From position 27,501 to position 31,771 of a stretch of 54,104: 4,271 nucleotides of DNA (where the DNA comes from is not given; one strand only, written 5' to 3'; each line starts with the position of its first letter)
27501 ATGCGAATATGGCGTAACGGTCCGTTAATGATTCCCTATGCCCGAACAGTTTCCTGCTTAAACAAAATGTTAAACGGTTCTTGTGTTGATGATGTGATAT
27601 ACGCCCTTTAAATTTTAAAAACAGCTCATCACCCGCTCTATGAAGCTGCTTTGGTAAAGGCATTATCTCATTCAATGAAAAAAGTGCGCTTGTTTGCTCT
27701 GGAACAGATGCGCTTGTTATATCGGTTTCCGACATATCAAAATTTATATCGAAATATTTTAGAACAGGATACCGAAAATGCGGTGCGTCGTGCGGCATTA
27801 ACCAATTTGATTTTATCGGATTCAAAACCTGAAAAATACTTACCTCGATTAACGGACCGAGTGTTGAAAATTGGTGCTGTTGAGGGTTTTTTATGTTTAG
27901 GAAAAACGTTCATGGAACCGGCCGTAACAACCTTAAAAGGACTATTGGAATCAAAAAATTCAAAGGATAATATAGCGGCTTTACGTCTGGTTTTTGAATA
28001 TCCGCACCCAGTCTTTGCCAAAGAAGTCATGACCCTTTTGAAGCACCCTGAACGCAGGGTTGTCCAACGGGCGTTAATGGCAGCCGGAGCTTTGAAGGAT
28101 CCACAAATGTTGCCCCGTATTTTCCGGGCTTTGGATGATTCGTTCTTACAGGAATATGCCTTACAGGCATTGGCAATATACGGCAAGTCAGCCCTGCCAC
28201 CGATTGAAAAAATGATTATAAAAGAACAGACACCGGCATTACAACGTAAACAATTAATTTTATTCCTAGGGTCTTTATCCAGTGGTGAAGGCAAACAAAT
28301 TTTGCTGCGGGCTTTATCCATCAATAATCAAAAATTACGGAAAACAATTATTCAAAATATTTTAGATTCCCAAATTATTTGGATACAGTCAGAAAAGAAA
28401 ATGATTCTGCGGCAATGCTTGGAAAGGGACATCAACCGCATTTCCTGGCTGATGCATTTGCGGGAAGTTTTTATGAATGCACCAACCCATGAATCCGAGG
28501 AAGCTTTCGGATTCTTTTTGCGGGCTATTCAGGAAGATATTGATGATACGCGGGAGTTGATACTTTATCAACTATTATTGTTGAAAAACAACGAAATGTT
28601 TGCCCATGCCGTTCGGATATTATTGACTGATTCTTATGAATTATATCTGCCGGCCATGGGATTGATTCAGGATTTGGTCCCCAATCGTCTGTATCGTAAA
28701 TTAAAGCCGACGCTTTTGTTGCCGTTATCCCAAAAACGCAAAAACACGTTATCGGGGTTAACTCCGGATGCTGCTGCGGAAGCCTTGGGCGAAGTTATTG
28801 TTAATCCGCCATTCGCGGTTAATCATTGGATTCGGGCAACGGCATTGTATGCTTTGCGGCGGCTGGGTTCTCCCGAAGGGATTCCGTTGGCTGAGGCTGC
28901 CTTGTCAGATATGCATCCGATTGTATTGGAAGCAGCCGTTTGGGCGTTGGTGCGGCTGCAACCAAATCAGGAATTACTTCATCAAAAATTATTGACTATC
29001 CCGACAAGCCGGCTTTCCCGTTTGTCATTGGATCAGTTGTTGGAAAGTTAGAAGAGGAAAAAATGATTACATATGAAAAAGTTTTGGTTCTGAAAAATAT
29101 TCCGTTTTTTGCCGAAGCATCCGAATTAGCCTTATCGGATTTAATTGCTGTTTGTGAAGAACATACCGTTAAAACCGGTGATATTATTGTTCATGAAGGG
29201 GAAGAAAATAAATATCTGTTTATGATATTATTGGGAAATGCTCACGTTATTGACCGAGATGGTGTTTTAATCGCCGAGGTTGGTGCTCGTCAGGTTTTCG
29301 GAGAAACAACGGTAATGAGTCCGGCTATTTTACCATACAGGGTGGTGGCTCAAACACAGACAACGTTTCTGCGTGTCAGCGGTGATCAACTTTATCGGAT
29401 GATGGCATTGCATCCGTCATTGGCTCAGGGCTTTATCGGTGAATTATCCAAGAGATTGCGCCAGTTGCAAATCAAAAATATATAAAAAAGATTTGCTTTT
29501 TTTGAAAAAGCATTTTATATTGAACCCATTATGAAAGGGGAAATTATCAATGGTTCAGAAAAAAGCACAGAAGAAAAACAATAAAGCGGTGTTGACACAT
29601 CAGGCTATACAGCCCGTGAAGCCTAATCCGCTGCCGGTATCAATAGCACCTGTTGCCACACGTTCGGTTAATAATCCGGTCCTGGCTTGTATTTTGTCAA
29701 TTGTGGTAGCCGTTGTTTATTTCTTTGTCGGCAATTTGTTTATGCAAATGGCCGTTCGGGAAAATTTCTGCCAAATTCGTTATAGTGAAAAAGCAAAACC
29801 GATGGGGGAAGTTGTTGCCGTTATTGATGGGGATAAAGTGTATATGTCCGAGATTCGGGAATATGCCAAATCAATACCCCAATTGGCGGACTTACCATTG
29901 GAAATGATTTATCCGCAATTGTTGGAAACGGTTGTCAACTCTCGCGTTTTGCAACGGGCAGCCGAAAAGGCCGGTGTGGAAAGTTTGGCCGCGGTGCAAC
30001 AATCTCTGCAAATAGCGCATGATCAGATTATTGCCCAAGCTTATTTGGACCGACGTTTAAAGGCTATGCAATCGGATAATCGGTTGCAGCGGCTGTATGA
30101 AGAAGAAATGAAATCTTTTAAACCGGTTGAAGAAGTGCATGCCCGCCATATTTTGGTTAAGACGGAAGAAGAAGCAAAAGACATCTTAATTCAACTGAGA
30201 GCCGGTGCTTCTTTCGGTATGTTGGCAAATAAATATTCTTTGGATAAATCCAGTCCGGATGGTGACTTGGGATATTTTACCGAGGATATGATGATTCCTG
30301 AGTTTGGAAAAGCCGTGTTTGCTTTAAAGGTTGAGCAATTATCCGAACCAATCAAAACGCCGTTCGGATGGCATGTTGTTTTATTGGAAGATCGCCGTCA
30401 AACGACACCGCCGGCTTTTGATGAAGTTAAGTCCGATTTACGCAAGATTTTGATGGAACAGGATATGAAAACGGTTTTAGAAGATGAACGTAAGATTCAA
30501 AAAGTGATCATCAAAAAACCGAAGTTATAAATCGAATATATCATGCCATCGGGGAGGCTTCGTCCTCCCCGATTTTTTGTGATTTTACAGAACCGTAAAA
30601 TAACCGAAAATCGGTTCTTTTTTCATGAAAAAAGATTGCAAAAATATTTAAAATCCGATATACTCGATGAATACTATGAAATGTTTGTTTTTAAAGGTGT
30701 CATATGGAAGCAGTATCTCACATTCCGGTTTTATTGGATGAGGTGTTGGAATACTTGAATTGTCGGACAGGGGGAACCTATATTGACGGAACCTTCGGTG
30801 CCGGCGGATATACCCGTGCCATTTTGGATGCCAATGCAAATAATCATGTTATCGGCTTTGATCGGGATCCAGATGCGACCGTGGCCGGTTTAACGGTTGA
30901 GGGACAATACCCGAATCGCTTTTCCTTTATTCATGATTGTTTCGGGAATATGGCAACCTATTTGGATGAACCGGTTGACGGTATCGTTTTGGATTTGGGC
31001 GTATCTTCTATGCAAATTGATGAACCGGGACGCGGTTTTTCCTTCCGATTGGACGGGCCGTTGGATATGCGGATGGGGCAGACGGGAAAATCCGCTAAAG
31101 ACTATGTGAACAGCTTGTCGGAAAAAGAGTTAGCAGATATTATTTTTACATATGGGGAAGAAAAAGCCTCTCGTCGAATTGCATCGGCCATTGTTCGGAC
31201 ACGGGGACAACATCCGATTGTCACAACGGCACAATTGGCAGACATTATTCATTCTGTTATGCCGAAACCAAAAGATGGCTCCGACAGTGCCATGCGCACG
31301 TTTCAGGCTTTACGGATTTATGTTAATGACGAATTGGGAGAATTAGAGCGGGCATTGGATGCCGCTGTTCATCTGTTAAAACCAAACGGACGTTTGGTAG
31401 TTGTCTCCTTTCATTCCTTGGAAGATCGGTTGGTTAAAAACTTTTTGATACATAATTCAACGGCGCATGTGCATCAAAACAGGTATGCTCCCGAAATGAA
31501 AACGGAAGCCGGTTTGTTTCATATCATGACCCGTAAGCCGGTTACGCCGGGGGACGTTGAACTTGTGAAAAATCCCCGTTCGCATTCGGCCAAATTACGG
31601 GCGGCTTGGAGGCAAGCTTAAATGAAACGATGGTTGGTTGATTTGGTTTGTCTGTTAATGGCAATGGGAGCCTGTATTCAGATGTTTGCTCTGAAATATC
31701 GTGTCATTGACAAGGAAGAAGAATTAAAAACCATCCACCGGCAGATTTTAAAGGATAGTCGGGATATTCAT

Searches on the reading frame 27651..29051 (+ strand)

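Call 16: search_protein_families(library=pfam, proteins=[window:27651-29051:+], max_evalue=0.001)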
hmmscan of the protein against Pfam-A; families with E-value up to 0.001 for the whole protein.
window:27651-29051:+ (466 aa): 2 families
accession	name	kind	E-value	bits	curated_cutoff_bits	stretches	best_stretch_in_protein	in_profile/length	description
PF13646.12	HEAT_2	-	3.2e-18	66.2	27.7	2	393-438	15-60/88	HEAT repeats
PF02985.28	HEAT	-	3.3e-05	24.2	23.5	0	412-438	3-29/31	HEAT repeat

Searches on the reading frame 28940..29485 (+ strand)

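Call 16: search_protein_families(library=pfam, proteins=[window:28940-29485:+], max_evalue=0.001)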
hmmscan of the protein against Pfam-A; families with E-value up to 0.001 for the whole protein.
window:28940-29485:+ (181 aa): 1 family
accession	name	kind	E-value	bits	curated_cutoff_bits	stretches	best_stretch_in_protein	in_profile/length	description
PF00027.35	cNMP_binding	-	1.6e-13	50.8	27.5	1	75-156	2-87/89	Cyclic nucleotide-binding domain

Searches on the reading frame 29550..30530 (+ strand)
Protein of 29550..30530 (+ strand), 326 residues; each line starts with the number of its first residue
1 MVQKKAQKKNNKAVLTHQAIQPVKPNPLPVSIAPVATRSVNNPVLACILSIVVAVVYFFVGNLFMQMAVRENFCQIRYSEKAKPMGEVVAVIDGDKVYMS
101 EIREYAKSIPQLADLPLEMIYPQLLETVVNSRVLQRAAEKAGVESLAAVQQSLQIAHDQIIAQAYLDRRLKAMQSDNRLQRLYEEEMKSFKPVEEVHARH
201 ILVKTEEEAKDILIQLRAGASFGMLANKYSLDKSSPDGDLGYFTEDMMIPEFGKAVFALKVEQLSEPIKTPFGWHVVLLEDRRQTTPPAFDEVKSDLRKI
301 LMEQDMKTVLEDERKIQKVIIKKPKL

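Call 16: search_protein_families(library=pfam, proteins=[window:29550-30530:+], max_evalue=0.001)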
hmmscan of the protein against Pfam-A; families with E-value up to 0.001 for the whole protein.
window:29550-30530:+ (326 aa): 3 families
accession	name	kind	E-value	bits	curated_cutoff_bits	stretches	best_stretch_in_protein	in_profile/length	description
PF13616.12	Rotamase_3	-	3.2e-20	73.2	22.5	1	187-282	11-115/116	PPIC-type PPIASE domain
PF13145.12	Rotamase_2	-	3.4e-18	67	27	1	176-294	3-120/121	PPIC-type PPIASE domain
PF00639.27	Rotamase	-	7.7e-18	65.7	21.7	1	204-281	17-97/97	PPIC-type PPIASE domain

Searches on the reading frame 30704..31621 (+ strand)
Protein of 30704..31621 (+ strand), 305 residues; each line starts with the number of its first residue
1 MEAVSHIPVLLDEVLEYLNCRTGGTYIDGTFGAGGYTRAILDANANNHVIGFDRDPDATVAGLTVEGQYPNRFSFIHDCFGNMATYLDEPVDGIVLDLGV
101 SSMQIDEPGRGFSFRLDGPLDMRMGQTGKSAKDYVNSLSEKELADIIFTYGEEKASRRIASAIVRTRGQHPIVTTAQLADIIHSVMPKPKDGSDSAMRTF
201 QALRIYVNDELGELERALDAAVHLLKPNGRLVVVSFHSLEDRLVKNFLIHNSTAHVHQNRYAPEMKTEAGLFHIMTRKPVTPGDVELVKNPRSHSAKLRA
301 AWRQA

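Call 16: search_protein_families(library=pfam, proteins=[window:30704-31621:+], max_evalue=0.001)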
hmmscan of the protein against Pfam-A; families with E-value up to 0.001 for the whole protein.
window:30704-31621:+ (305 aa): 1 family
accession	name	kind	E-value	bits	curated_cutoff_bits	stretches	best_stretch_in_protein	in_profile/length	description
PF01795.25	Methyltransf_5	-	7.1e-99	331.6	27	1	4-301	2-306/309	MraW methylase family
